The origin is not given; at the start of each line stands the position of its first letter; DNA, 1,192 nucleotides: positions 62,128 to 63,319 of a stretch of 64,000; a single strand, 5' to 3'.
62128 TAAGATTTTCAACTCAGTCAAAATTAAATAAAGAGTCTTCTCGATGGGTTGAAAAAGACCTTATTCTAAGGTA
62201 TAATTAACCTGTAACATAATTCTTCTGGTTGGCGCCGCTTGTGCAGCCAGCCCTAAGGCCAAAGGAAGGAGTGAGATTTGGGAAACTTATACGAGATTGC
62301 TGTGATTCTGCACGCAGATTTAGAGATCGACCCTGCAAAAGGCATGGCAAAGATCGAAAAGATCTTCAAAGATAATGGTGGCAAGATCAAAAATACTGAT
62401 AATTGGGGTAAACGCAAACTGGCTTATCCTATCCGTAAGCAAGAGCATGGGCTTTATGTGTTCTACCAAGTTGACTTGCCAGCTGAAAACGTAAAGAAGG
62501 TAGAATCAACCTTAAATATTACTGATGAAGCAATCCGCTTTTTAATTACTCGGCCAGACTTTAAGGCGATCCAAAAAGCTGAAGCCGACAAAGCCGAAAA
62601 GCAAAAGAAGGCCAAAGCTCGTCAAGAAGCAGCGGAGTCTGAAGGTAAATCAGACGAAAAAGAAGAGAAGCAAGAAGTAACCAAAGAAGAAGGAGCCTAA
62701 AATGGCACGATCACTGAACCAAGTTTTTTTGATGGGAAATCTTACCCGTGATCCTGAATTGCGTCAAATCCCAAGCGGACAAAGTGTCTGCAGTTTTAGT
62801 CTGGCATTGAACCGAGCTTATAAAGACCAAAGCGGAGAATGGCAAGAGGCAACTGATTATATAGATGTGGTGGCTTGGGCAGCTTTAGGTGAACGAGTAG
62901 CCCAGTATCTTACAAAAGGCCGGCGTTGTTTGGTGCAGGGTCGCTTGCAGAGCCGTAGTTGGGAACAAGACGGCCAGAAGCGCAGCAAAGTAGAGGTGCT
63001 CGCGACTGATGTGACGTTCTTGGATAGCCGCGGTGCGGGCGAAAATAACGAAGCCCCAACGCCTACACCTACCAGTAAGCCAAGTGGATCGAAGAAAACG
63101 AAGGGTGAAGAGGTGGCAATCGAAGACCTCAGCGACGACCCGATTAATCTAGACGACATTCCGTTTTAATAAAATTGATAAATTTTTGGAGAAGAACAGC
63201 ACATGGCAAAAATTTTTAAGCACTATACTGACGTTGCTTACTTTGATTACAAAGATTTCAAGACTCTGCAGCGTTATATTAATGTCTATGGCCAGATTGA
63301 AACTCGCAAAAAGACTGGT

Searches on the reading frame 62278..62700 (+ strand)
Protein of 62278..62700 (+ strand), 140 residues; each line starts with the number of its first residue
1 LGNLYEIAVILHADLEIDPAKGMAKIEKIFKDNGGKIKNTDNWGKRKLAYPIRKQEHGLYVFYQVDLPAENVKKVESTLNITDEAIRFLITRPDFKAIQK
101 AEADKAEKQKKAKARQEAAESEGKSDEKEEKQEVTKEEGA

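Call 76: search_protein_families(library=pfam, proteins=[window:62278-62700:+], max_evalue=0.01)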
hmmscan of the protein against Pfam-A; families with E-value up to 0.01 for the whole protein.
window:62278-62700:+ (140 aa): 1 family
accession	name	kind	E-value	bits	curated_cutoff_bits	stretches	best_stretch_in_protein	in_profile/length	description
PF01250.22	Ribosomal_S6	-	1.6e-25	89.5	27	1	5-92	2-90/90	Ribosomal protein S6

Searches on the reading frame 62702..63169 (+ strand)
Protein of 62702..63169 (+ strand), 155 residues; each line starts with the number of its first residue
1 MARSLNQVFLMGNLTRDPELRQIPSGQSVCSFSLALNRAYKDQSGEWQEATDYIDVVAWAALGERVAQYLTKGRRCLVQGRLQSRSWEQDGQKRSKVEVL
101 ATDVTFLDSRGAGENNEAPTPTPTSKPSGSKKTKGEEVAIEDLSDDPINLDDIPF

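Call 44: find_encoding_contigs(protein=window:62702-63166:+, flank=10000, max_places=4)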
Protein window:62702-63166:+ (155 aa): no gene with exactly this product is on record in the collection.

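Call 76: search_protein_families(library=pfam, proteins=[window:62702-63169:+], max_evalue=0.01)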
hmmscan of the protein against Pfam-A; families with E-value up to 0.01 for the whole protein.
window:62702-63169:+ (155 aa): 2 families
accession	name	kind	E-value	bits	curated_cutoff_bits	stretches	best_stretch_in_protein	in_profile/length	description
PF00436.31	SSB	-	3.7e-36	123.8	26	1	5-107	1-104/104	Single-strand binding protein family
PF01336.31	tRNA_anti-codon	-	0.001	19.4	27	1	51-105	26-73/75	OB-fold nucleic acid binding domain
